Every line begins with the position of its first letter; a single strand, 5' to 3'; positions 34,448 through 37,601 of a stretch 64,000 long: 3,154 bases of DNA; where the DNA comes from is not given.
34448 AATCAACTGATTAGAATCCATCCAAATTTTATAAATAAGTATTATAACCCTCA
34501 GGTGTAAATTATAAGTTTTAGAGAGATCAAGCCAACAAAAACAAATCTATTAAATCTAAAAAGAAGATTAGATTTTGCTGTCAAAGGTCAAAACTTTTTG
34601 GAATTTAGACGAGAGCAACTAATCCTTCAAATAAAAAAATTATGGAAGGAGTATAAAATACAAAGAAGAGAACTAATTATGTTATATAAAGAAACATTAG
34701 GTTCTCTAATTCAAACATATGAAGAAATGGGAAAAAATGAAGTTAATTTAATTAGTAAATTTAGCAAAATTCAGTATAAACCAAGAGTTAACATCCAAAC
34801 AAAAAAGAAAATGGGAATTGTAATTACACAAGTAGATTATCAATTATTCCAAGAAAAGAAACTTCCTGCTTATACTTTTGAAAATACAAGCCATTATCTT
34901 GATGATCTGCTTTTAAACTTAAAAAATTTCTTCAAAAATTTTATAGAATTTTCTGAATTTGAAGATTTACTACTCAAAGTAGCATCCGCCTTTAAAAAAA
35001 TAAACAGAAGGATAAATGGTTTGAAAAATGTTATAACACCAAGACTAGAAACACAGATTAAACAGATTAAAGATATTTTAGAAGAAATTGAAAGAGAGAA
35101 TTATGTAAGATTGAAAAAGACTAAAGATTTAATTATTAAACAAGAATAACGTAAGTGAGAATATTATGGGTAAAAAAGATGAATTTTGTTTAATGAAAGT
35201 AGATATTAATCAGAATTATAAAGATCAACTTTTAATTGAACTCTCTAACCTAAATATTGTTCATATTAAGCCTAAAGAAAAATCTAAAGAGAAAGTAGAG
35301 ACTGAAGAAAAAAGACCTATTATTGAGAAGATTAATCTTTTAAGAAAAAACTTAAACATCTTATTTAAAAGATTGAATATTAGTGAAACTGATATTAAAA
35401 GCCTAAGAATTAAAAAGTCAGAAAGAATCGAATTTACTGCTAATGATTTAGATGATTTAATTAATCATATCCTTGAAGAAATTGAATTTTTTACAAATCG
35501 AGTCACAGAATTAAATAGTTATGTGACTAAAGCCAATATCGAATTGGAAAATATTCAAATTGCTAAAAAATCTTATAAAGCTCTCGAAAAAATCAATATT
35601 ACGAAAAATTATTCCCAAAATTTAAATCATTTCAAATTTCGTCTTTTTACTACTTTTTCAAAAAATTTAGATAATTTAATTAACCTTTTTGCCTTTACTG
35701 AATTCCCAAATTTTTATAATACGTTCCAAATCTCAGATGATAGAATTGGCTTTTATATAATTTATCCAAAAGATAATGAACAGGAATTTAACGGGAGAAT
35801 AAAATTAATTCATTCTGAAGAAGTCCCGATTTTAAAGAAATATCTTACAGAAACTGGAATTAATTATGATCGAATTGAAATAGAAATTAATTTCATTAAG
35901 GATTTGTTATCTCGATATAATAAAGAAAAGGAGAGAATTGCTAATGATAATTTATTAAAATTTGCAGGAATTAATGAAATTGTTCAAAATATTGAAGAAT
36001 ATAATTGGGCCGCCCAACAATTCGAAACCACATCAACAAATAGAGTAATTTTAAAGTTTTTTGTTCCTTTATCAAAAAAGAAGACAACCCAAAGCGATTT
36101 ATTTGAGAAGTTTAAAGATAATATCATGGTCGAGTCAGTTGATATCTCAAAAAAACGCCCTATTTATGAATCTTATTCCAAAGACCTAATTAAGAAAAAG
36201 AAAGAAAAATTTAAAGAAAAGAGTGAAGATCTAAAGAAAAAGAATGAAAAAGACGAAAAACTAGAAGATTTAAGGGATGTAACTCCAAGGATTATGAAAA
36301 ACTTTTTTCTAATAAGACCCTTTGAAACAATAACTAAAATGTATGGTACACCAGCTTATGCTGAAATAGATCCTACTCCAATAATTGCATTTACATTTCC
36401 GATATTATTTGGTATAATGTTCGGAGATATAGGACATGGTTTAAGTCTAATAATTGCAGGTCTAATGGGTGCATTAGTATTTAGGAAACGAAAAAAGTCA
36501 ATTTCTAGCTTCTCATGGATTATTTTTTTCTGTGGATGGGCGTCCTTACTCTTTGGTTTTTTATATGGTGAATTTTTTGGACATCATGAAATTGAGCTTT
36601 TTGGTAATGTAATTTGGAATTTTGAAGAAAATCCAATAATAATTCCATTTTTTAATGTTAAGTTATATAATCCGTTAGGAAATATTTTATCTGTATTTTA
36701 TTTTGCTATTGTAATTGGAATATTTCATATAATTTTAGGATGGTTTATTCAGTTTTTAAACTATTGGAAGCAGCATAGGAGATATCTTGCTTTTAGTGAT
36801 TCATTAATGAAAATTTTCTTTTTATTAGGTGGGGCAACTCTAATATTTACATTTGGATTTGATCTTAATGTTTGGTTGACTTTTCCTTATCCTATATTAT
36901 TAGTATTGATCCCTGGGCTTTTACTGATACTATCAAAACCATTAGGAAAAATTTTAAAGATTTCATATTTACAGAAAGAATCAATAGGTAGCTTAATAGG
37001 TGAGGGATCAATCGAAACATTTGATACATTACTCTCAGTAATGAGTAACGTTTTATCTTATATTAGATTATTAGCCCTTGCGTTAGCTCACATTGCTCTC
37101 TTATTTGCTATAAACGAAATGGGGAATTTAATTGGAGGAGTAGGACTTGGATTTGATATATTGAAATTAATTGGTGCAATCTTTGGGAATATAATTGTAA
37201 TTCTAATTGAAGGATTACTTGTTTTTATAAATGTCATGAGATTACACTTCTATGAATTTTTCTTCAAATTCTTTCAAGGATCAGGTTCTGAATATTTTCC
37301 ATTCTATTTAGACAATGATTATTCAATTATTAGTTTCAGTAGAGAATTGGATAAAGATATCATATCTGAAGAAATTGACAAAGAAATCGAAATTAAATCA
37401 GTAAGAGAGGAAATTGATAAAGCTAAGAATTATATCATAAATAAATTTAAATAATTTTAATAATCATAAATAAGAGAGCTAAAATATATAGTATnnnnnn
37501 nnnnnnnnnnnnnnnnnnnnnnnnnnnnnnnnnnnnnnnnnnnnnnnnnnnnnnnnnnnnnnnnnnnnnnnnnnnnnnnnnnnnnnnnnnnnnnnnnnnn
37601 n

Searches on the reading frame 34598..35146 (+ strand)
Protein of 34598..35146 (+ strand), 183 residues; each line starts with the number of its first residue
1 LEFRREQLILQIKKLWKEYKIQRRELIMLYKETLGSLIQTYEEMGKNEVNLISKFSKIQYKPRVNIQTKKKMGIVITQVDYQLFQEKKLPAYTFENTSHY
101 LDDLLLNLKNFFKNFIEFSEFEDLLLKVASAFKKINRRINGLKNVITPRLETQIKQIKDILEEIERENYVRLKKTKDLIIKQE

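Call 5: search_protein_families(library=pfam, proteins=[window:34598-35146:+], max_evalue=0.01)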
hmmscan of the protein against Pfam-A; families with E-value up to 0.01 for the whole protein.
window:34598-35146:+ (183 aa): 2 families
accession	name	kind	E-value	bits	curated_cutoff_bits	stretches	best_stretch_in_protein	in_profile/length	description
PF01813.22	ATP-synt_D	-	6.3e-31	108.2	25.7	1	4-176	22-195/196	ATP synthase subunit D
PF15556.11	Zwint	-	0.0022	18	29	1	7-90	59-137/252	ZW10 interactor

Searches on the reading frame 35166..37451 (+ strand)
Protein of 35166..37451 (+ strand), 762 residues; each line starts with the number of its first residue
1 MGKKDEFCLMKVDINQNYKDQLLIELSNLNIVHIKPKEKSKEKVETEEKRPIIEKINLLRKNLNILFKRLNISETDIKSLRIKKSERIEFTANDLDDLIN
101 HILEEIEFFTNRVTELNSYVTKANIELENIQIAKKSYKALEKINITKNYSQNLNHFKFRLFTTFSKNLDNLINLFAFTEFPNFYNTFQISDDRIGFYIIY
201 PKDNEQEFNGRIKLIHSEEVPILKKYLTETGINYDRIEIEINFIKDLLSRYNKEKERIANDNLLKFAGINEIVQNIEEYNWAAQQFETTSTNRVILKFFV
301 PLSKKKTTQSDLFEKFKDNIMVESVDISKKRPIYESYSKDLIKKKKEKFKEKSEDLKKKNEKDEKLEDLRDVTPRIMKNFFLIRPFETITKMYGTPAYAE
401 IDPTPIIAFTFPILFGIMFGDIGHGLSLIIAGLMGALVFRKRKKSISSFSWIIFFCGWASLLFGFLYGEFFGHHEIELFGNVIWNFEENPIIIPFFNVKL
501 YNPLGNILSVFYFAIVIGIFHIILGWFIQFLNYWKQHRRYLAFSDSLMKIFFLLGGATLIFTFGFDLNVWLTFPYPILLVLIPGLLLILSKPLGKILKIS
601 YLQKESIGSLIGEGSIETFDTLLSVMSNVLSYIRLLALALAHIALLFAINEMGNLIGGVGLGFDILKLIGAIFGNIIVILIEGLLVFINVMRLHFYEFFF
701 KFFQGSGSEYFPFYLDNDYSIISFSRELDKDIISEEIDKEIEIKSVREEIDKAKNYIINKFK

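Call 5: search_protein_families(library=pfam, proteins=[window:35166-37451:+], max_evalue=0.01)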
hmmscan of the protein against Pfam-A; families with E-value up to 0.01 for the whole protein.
window:35166-37451:+ (762 aa): 1 family
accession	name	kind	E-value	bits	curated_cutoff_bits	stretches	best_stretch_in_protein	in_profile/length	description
PF01496.24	V_ATPase_I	-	4.1e-25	88.3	30.7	2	369-487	347-471/815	V-type ATPase 116kDa subunit family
